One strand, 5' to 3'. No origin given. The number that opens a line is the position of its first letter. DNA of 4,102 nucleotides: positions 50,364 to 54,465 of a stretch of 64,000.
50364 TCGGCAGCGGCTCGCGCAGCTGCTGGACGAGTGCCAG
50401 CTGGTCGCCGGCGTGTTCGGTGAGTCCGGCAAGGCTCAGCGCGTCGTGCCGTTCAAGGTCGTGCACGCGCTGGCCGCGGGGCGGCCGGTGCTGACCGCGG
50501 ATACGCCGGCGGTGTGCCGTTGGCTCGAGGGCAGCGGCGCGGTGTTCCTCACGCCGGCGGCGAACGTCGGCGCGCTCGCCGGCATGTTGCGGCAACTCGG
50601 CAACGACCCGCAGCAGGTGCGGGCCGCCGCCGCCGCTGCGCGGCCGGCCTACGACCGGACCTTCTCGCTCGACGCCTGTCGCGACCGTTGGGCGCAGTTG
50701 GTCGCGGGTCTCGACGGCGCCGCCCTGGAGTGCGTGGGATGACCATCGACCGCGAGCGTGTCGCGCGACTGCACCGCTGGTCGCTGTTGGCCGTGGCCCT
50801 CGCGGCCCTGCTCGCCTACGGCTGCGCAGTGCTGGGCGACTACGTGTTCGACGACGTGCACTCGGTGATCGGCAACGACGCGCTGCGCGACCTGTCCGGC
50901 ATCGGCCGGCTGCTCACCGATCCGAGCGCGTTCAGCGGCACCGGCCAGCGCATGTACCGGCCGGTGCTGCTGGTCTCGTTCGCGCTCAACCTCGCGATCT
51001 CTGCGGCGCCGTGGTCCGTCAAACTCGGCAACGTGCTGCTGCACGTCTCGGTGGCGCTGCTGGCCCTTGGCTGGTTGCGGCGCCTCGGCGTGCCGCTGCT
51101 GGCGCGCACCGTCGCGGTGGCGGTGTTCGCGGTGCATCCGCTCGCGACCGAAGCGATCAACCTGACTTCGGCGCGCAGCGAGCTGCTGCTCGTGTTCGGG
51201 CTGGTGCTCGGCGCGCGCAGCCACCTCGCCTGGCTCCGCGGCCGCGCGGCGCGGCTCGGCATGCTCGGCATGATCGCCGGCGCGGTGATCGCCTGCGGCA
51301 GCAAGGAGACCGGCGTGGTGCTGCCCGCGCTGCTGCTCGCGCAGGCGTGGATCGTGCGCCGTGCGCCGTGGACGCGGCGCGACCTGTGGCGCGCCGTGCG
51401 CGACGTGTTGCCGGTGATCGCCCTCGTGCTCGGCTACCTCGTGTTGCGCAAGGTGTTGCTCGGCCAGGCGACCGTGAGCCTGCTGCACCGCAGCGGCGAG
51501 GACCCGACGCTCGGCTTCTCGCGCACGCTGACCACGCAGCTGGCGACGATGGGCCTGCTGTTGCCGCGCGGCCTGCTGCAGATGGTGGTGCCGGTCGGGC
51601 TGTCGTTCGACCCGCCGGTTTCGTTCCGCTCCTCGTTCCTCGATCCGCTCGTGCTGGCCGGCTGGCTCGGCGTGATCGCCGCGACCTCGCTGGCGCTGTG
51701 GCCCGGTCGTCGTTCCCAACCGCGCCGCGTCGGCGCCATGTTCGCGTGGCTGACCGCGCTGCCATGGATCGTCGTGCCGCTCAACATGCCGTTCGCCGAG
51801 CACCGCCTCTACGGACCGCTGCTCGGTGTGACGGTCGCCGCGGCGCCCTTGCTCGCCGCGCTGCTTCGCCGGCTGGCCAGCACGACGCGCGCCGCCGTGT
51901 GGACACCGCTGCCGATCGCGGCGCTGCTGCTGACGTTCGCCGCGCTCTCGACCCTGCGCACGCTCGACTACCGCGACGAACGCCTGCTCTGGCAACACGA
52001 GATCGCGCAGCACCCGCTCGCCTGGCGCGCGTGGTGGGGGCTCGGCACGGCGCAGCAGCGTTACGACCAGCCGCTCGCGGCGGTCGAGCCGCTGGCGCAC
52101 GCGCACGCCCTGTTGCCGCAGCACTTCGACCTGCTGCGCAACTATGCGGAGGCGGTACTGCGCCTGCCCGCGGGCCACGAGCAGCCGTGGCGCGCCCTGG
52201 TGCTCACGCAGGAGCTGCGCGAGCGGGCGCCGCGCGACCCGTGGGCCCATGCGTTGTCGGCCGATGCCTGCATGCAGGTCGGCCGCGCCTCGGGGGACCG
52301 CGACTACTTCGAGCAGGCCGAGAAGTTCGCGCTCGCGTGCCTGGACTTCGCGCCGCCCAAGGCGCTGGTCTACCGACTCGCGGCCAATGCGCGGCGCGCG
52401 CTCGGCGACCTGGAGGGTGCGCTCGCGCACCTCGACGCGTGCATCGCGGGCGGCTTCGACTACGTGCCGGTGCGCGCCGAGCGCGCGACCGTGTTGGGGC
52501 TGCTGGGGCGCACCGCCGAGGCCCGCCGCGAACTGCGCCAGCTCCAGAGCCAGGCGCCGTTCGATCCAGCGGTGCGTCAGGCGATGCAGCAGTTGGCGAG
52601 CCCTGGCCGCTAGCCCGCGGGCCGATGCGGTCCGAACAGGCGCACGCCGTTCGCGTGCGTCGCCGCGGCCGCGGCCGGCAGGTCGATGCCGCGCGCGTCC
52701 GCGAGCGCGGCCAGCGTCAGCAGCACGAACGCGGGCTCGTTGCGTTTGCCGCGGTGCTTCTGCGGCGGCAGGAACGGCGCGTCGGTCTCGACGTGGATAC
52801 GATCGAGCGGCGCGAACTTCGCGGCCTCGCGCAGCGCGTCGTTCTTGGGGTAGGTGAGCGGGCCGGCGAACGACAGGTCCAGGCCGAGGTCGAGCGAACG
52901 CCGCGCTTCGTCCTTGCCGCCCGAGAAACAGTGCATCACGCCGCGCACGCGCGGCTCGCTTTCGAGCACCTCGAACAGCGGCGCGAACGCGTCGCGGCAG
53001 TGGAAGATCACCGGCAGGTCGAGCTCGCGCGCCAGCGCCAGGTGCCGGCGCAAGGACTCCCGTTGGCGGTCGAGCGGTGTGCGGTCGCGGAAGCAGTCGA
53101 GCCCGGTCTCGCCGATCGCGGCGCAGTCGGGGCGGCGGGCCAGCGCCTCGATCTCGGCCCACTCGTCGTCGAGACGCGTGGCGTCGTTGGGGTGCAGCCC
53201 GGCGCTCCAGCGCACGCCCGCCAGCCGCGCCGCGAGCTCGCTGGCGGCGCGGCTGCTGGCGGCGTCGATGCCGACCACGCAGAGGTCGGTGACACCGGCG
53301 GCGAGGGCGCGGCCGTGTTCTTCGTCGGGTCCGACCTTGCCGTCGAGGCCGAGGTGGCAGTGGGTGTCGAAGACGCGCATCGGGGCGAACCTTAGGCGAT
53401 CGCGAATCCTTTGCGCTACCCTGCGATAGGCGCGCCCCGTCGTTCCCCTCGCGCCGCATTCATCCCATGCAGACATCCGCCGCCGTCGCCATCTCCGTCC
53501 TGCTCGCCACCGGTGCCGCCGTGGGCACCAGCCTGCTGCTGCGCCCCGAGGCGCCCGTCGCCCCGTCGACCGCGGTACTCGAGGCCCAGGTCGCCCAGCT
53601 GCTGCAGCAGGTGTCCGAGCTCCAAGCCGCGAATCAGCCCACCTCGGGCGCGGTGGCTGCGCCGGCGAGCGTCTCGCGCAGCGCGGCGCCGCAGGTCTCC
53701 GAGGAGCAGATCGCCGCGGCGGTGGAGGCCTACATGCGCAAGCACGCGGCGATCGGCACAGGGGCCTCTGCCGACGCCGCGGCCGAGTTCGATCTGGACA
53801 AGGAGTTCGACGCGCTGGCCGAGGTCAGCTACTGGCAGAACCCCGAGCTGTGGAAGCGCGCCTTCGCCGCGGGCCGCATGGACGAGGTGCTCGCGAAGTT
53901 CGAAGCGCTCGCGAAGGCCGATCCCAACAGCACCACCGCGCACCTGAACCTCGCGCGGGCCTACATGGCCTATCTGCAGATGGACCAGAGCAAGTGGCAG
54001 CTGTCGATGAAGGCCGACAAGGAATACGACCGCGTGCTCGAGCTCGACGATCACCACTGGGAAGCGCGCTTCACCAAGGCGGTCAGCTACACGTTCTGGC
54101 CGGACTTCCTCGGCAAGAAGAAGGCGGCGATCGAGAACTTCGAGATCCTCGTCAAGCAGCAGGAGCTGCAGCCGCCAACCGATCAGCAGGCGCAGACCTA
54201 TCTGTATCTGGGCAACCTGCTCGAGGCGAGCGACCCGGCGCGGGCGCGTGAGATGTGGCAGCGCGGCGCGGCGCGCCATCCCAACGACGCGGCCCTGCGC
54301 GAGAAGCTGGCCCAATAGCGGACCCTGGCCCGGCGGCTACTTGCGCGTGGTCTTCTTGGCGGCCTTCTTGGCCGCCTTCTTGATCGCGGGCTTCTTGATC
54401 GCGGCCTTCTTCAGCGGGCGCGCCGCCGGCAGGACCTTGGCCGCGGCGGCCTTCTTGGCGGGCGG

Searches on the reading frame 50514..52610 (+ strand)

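Call 13: search_protein_families(library=pfam, proteins=[window:50514-52610:+], max_evalue=0.01)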
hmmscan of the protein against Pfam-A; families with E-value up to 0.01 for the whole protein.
window:50514-52610:+ (699 aa): 2 families
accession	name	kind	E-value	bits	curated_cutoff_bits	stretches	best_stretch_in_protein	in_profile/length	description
PF14559.12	TPR_19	-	5.8e-06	27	25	1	629-694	3-68/68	Tetratricopeptide repeat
PF23914.1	TPR_CcmH_CycH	-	0.0023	18.2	42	1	495-601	41-146/158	Cytochrome c-type biogenesis protein H TPR domain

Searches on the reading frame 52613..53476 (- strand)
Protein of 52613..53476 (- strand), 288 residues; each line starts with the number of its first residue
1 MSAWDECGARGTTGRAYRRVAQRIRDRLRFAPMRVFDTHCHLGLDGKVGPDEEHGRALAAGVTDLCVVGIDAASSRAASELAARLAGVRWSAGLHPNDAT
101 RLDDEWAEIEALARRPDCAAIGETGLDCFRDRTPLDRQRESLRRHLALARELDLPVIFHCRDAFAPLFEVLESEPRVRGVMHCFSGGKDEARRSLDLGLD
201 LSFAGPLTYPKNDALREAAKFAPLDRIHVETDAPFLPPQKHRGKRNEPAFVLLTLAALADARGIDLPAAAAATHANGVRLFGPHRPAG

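Call 13: search_protein_families(library=pfam, proteins=[window:52613-53476:-], max_evalue=0.01)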
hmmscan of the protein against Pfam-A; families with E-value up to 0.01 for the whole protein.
window:52613-53476:- (288 aa): 1 family
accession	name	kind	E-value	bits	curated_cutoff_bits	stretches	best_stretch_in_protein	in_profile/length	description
PF01026.27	TatD_DNase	-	3.8e-66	223.5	27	1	36-282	1-253/253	TatD related DNase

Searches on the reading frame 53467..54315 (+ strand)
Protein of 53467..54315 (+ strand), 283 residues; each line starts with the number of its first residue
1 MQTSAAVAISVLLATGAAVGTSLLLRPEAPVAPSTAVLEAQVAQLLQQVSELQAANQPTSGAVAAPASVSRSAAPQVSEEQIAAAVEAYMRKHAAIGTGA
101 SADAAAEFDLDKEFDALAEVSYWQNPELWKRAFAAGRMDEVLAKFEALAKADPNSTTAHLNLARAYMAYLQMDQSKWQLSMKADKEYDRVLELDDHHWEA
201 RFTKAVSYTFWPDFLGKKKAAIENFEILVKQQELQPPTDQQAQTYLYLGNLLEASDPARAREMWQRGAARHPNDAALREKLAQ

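Call 13: search_protein_families(library=pfam, proteins=[window:53467-54315:+], max_evalue=0.01)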
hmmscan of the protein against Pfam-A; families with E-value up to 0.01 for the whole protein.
window:53467-54315:+ (283 aa): 5 families
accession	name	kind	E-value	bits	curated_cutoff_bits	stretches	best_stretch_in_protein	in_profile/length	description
PF14559.12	TPR_19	-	5.5e-06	27.1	25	1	132-174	1-43/68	Tetratricopeptide repeat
PF13428.12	TPR_14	-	8.5e-06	26.4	23.5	1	246-283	5-43/44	Tetratricopeptide repeat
PF13431.12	TPR_17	-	6.6e-05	23.3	24.4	0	145-167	2-24/34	Tetratricopeptide repeat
PF13432.12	TPR_16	-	0.00058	20.7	32.7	0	132-167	7-42/65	Tetratricopeptide repeat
PF09194.16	Endonuc-BsobI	-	0.0033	17.3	25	1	158-268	142-248/313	Restriction endonuclease BsobI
